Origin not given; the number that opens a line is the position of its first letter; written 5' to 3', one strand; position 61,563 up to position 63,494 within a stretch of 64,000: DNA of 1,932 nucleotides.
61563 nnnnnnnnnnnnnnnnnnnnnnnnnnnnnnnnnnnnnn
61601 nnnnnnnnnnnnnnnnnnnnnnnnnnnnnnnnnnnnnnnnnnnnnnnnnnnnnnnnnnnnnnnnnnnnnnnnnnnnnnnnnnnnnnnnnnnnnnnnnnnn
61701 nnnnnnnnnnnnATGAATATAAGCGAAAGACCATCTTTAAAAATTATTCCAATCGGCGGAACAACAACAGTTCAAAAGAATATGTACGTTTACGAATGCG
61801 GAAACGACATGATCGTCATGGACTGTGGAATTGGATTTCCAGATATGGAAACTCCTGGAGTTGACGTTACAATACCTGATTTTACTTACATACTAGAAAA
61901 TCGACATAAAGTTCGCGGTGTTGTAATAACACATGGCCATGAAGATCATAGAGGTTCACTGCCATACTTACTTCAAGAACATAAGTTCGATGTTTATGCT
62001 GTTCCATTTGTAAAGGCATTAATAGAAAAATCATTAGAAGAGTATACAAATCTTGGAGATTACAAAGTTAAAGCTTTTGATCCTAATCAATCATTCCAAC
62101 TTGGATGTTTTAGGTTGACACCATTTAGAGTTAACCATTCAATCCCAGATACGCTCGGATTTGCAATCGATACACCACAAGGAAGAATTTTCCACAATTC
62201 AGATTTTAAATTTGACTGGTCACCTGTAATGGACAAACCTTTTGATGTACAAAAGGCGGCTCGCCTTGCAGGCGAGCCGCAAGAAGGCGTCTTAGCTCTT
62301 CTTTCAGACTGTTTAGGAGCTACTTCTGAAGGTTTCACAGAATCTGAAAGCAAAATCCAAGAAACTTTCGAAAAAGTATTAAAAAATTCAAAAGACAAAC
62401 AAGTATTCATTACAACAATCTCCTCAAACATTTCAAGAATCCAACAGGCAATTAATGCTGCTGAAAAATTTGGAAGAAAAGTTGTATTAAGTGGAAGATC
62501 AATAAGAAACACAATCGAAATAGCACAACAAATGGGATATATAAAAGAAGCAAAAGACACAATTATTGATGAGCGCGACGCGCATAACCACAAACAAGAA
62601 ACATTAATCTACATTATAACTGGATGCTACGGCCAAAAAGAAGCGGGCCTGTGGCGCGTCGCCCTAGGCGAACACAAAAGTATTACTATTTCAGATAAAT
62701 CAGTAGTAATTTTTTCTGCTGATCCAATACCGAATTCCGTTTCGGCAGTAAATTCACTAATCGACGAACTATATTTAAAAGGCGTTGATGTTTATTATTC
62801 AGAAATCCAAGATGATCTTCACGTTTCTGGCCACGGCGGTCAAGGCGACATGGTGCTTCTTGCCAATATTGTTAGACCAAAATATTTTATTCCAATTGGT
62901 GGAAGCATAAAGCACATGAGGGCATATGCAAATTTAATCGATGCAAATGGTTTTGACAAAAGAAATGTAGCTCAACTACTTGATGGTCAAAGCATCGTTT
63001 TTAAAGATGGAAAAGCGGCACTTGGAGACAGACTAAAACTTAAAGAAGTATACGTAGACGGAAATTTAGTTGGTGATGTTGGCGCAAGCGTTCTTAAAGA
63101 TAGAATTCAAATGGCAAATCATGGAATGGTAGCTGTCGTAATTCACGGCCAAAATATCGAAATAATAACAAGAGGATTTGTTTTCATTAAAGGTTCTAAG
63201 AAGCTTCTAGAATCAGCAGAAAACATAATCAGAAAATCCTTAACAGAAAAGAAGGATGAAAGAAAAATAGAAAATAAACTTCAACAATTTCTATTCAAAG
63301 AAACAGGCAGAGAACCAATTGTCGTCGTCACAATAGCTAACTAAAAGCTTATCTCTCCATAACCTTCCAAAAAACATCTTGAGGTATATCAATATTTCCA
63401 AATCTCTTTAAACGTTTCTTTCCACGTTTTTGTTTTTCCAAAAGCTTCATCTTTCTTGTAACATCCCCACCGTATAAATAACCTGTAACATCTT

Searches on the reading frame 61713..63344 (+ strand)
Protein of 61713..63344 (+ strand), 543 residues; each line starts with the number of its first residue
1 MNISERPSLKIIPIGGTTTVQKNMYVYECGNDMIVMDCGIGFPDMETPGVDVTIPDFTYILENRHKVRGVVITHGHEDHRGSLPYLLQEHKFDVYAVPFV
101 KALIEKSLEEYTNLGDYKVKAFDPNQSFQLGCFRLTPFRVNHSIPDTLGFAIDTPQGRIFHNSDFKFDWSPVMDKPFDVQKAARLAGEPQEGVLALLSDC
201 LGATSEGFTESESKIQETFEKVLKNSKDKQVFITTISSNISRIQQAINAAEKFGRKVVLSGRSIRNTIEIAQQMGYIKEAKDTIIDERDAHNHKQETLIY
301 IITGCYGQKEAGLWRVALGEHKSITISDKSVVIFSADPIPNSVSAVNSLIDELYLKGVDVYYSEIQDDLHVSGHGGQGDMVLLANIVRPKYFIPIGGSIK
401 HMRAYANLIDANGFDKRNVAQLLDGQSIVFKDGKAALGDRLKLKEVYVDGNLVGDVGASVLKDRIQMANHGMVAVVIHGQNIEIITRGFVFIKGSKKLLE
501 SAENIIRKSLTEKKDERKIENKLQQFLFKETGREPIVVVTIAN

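Call 47: search_protein_families(library=pfam, proteins=[window:61713-63344:+], max_evalue=0.00001)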
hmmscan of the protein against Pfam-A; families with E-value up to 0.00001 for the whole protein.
window:61713-63344:+ (543 aa): 5 families
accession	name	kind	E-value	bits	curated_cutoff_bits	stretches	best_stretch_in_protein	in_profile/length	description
PF22505.1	RNase_J_b_CASP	-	9.3e-35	119.6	27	1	229-353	2-126/126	Ribonuclease J, beta-CASP domain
PF17770.6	RNase_J_C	-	1.2e-13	52.4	23.8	1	460-542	1-100/102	Ribonuclease J C-terminal domain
PF12706.13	Lactamase_B_2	-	2.8e-13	50.4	27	1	60-167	24-146/200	Beta-lactamase superfamily domain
PF07521.17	RMMBL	-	4.5e-08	33.4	21.6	1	365-415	8-59/63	Zn-dependent metallo-hydrolase RNA specificity domain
PF00753.33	Lactamase_B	-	6.3e-08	33.2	22.7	1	19-107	3-84/196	Metallo-beta-lactamase superfamily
